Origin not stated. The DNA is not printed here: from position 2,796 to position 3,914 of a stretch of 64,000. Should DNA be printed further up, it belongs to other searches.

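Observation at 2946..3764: Phosphatidylserine-decarboxylase-family pyruvoyl proenzyme embedded in a glycan cluster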

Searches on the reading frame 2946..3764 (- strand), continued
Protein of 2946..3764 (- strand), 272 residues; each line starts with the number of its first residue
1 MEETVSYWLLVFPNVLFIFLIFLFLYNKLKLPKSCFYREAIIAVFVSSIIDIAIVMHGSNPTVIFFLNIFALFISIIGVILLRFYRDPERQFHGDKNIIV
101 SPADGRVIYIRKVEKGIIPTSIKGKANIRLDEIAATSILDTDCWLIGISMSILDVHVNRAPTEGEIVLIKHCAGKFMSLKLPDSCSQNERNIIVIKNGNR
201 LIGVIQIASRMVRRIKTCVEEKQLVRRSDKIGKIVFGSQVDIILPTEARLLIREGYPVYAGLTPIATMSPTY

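Call 61: list_cluster_members(proteins=[P0001, P0121])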
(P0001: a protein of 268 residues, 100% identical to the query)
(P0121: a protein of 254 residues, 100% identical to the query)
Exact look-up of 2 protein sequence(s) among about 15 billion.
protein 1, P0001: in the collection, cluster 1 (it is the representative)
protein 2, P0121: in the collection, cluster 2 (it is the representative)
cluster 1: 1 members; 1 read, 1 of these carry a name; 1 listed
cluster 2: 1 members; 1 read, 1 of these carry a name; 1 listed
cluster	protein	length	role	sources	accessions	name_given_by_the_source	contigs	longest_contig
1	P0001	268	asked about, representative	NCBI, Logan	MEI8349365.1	MAG: phosphatidylserine decarboxylase [Candidatus Omnitrophota bacterium]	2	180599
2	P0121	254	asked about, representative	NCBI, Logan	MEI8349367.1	MAG: hypothetical protein WCI77_04350 [Candidatus Omnitrophota bacterium]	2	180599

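Call 65: search_protein_families(library=pfam, proteins=[L029:153-1016:+, L029:1791-2858:+, L031:3617-4711:+, L031:4715-5866:+, L031:176-2242:-, L033:3396-4382:+, L033:2722-3399:+, L033:1709-2716:+, L025:6849-8069:+, L025:8976-10247:+], max_evalue=0.001)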
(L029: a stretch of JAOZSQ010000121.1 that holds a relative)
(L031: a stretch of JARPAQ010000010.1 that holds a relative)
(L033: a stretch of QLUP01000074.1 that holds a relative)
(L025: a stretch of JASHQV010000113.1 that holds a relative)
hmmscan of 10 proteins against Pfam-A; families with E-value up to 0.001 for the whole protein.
L029:153-1016:+ (287 aa): 3 families
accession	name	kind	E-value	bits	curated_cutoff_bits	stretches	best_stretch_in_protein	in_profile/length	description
PF11959.13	DUF3473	-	2e-14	54.2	29.6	1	147-247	1-101/130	Domain of unknown function (DUF3473)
PF01522.26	Polysacc_deac_1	-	1.6e-13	51.1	23.1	1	45-142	18-120/124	Polysaccharide deacetylase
PF10096.14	DUF2334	-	0.00028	21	26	0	77-167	58-154/203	Uncharacterized protein conserved in bacteria (DUF2334)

L029:1791-2858:+ (355 aa): 1 family
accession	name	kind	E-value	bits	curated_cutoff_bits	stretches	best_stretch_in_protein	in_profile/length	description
PF04107.18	GCS2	-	8.7e-06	25.7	21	0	122-158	127-167/291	Glutamate-cysteine ligase family 2(GCS2)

L031:3617-4711:+ (364 aa): 1 family
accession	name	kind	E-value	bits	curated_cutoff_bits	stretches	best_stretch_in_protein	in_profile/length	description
PF04055.27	Radical_SAM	-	1.4e-13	51.8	29.5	1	27-129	3-110/166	Radical SAM superfamily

L031:4715-5866:+ (383 aa): 5 families
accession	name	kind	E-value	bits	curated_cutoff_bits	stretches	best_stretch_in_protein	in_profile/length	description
PF06925.17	MGDG_synth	-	1.5e-15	58.1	25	1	19-182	4-169/169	Monogalactosyldiacylglycerol (MGDG) synthase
PF04101.22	Glyco_tran_28_C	-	1.1e-13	52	22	1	211-338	2-127/166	Glycosyltransferase family 28 C-terminal domain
PF02350.25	Epimerase_2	-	1.5e-06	27.8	30.6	1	153-307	125-282/347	UDP-N-acetylglucosamine 2-epimerase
PF00534.26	Glycos_transf_1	-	4.5e-05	23.5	26.4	1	210-361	17-169/172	Glycosyl transferases group 1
PF13439.12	Glyco_transf_4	-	0.00014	22.4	28.5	0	88-182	58-166/170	Glycosyltransferase Family 4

L031:176-2242:- (688 aa): 9 families
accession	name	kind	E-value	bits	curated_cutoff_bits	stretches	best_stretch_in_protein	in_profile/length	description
PF01073.25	3Beta_HSD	-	1e-31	110.4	22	1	4-245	1-268/280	3-beta hydroxysteroid dehydrogenase/isomerase family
PF01370.27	Epimerase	-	6.5e-31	108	20.9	1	3-226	1-239/240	NAD dependent epimerase/dehydratase family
PF04055.27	Radical_SAM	-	4.2e-20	73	29.5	1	356-495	3-151/166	Radical SAM superfamily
PF07993.18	NAD_binding_4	-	1.3e-16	61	20.1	1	5-176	1-218/258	Male sterility protein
PF13460.12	NAD_binding_10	-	9.7e-15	55.3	27.2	1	7-175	1-153/184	NAD(P)H-binding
PF16363.11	GDP_Man_Dehyd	-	3.5e-14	53.4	27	1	4-242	1-263/332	GDP-mannose 4,6 dehydratase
PF02719.21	Polysacc_synt_2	-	1.1e-10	41.7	20.2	1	3-111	1-128/293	Polysaccharide biosynthesis protein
PF05368.20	NmrA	-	2.6e-09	37.6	27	1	2-111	4-107/298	NmrA-like family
PF04321.23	RmlD_sub_bind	-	1.3e-07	31.4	27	1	1-176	1-159/287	RmlD substrate binding domain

L033:3396-4382:+ (328 aa): 0 families

L033:2722-3399:+ (225 aa): 1 family
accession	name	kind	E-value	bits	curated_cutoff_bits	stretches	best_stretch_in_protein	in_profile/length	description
PF04493.20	Endonuclease_5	-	4e-68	229.4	23.4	1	21-214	2-197/198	Endonuclease V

L033:1709-2716:+ (335 aa): 2 families
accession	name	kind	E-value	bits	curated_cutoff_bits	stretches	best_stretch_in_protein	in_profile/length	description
PF00814.31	TsaD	-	1e-84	284.8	24.8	1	23-305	1-260/264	tRNA N6-adenosine threonylcarbamoyltransferase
PF22521.2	HypF_C_2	-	2.4e-07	31.2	27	1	162-305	96-237/241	Carbamoyltransferase, Kae1-like Domain, second subdomain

L025:6849-8069:+ (406 aa): 10 families
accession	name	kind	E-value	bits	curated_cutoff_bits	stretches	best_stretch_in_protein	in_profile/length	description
PF07992.20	Pyr_redox_2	-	2.7e-18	66.9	26.1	1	7-207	2-178/291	Pyridine nucleotide-disulphide oxidoreductase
PF13738.12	Pyr_redox_3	-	1.2e-17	64.6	30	1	9-206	1-199/305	Pyridine nucleotide-disulphide oxidoreductase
PF01494.25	FAD_binding_3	-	1.4e-08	34.8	22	1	6-39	2-35/349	FAD binding domain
PF13434.12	Lys_Orn_oxgnase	-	3e-08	33.6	21.3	1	123-215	141-225/339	L-lysine 6-monooxygenase/L-ornithine 5-monooxygenase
PF13454.12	NAD_binding_9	-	3.2e-06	27.7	21.8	0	10-138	2-153/155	FAD-NAD(P)-binding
PF00070.33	Pyr_redox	-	9.2e-06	26.5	22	0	174-207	2-35/82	Pyridine nucleotide-disulphide oxidoreductase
PF03486.20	HI0933_like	-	1.3e-05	25.3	50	0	7-36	2-31/244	HI0933-like protein Rossmann domain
PF01266.30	DAO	-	1.5e-05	25.1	27.9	0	108-143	172-208/353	FAD dependent oxidoreductase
PF02737.24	3HCDH_N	-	5e-05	23.7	22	0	173-204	1-32/180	3-hydroxyacyl-CoA dehydrogenase, NAD binding domain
PF01134.28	GIDA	-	5.1e-05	23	22.1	0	174-202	2-30/391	Glucose inhibited division protein A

L025:8976-10247:+ (423 aa): 10 families
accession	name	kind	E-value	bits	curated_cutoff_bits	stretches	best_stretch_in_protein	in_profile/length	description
PF13738.12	Pyr_redox_3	-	1e-19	71.3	30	1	39-236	2-199/305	Pyridine nucleotide-disulphide oxidoreductase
PF07992.20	Pyr_redox_2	-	1.5e-17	64.4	26.1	1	36-236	2-177/291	Pyridine nucleotide-disulphide oxidoreductase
PF13434.12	Lys_Orn_oxgnase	-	1.4e-10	41.3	21.3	1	157-232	145-221/339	L-lysine 6-monooxygenase/L-ornithine 5-monooxygenase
PF00070.33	Pyr_redox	-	2.6e-08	34.7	22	1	203-237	1-35/82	Pyridine nucleotide-disulphide oxidoreductase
PF13454.12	NAD_binding_9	-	1.1e-07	32.4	21.8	0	313-346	121-154/155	FAD-NAD(P)-binding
PF01946.23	Thi4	-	2.6e-06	27.3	26.2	1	34-77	17-60/235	Thi4 family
PF13450.12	NAD_binding_8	-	9e-06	26.3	21.9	0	39-64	1-25/68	NAD(P)-binding Rossmann-like domain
PF03486.20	HI0933_like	-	8.7e-05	22.5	50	0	36-64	2-29/244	HI0933-like protein Rossmann domain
PF13241.12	NAD_binding_7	-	9.6e-05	23.4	22.1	0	199-234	5-40/104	Putative NAD(P)-binding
PF01494.25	FAD_binding_3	-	0.00021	21.1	22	0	35-60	2-27/349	FAD binding domain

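Call 84: search_dna_similar(query=window:2946-3764:-, collection=plasmids, mode=protein, max_rows=25, max_evalue=1e-8)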
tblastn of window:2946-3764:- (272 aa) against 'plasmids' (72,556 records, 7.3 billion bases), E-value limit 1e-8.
Records with a match: 51; places in all: 51; records where one place covers at least 80% of the query: 1.
Best place of each record, by identity: <60% 51.
By first word of the organism name: Paracoccus 11; Aliiroseovarius 8; Sinorhizobium 4; Methylobacterium 2; Ruegeria 2; Tritonibacter 2; Streptomyces 2; Neisseria 2; Sphingomonas 1; Niveispirillum 1; and 16 more.
By predicted mobility (MOB-suite, as given by PLSDB): non-mobilizable 48; mobilizable 3.
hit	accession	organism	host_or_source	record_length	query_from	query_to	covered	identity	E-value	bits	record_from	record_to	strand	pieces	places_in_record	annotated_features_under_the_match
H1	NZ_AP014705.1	Methylobacterium aquaticum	-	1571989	50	271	82%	34.1%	8e-21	99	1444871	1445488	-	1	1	none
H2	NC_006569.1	Ruegeria pomeroyi DSS-3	-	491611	62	269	76%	34.3%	3e-20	97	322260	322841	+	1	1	phosphatidylserine decarboxylase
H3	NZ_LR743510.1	Methylobacterium bullatum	-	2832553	62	269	76%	33.3%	1e-20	98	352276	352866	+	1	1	none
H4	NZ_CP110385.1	Tritonibacter mobilis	-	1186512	62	268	76%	33.0%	3e-20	97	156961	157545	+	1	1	record has no annotation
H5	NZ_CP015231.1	Tritonibacter mobilis F1926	cell culture,seawater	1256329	62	268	76%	33.0%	3e-20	97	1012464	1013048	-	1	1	record has no annotation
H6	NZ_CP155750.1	Sphingomonas parapaucimobilis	Chinese cabbage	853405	55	266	78%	32.1%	1e-18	92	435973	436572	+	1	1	phosphatidylserine decarboxylase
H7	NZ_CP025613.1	Niveispirillum cyanobacteriorum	sing cell,cyanobacterial aggregates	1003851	61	271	78%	32.0%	9e-19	93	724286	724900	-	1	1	none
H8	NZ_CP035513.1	Haematobacter massiliensis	single cell,human skin swab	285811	55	269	79%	30.9%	2e-19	95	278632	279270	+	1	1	phosphatidylserine decarboxylase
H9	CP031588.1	Paracoccaceae bacterium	Isolate culture,marine surface water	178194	60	270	78%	31.4%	2e-19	95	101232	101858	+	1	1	phosphatidylserine decarboxylase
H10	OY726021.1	Phocaeicola massiliensis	-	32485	53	269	80%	30.1%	1e-18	92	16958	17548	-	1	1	record has no annotation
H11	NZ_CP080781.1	Aliiroseovarius crassostreae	-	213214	84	271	69%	34.4%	2e-19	95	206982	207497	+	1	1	phosphatidylserine decarboxylase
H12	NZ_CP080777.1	Aliiroseovarius crassostreae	-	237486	84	271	69%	34.4%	2e-19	94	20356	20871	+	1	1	phosphatidylserine decarboxylase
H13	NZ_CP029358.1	Azospirillum thermophilum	cell culture,hot spring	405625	62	271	77%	30.7%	4e-16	85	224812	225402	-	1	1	phosphatidylserine decarboxylase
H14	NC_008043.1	Ruegeria sp. TM1040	-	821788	62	269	76%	31.0%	8e-20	96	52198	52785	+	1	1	phosphatidylserine decarboxylase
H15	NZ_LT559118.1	Nonomuraea gerenzanensis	-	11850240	69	265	72%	32.7%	6e-12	73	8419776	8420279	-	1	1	none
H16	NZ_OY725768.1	Parabacteroides distasonis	-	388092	71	269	73%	32.3%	2e-23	106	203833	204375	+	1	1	phosphatidylserine decarboxylase family protein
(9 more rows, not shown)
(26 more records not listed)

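Call 85: get_annotated_region(hit=H2, flank=2500)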
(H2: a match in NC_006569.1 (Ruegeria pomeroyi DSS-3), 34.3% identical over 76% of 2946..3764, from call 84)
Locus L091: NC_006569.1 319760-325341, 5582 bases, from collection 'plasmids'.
description: Ruegeria pomeroyi DSS-3 megaplasmid, complete sequence
organism: Ruegeria pomeroyi DSS-3 (NCBI taxid 246200)
taxonomy: Bacteria; Pseudomonadota; Alphaproteobacteria; Rhodobacterales; Roseobacteraceae; Ruegeria; Ruegeria pomeroyi; Ruegeria pomeroyi DSS-3
host: -; source: -; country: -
typing (MOB-suite, as given by PLSDB): non-mobilizable; replicon rep_cluster_95
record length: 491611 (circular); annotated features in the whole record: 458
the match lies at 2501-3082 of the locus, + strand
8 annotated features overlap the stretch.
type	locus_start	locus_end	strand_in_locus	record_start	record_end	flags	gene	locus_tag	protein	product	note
CDS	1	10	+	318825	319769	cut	-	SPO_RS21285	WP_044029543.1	GlxA family transcriptional regulator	-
CDS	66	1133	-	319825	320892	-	-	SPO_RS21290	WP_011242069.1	helix-turn-helix domain-containing protein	-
CDS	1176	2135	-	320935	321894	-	-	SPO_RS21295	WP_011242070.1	aminotransferase class IV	-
CDS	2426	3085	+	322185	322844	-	-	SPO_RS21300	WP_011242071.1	phosphatidylserine decarboxylase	-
CDS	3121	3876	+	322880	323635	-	pssA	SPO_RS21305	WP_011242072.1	CDP-diacylglycerol--serine O-phosphatidyltransferase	GO:0008654 - phospholipid biosynthetic process [Evidence IEA]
CDS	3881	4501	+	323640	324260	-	-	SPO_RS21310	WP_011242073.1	class I SAM-dependent methyltransferase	-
CDS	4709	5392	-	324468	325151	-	-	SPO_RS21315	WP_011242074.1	aspartate/glutamate racemase family protein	GO:0008152 - metabolic process [Evidence IEA]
CDS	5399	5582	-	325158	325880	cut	-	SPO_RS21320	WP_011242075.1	ABC transporter ATP-binding protein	-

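Call 86: get_annotated_region(hit=H16, flank=2500)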
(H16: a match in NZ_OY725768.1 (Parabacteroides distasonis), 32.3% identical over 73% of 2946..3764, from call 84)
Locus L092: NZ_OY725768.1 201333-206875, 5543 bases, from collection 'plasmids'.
description: Parabacteroides distasonis strain Parabacteroides distasonis TSDC17.2-1.1 plasmid 23, complete sequence
organism: Parabacteroides distasonis (NCBI taxid 823)
taxonomy: Bacteria; Bacteroidota; Bacteroidia; Bacteroidales; Tannerellaceae; Parabacteroides; Parabacteroides distasonis
host: -; source: -; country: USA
typing (MOB-suite, as given by PLSDB): non-mobilizable
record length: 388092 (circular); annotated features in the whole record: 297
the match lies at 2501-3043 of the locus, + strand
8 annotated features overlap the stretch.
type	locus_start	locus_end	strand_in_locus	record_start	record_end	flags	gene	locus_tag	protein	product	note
CDS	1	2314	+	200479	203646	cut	-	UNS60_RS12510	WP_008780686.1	UvrD-helicase domain-containing protein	-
CDS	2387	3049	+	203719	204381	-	-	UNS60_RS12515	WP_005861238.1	phosphatidylserine decarboxylase family protein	GO:0008654 - phospholipid biosynthetic process [Evidence IEA]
CDS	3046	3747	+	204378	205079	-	-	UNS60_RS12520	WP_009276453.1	CDP-alcohol phosphatidyltransferase family protein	GO:0008654 - phospholipid biosynthetic process [Evidence IEA]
CDS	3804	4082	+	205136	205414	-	-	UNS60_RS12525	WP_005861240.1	DUF4834 family protein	-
CDS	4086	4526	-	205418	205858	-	-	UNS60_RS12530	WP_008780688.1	nucleoside deaminase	-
CDS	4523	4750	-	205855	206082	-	-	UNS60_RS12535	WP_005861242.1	hypothetical protein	-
CDS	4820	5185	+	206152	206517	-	-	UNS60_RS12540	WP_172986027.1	YraN family protein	-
CDS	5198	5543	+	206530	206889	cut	-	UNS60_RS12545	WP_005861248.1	MmcQ/YjbR family DNA-binding protein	-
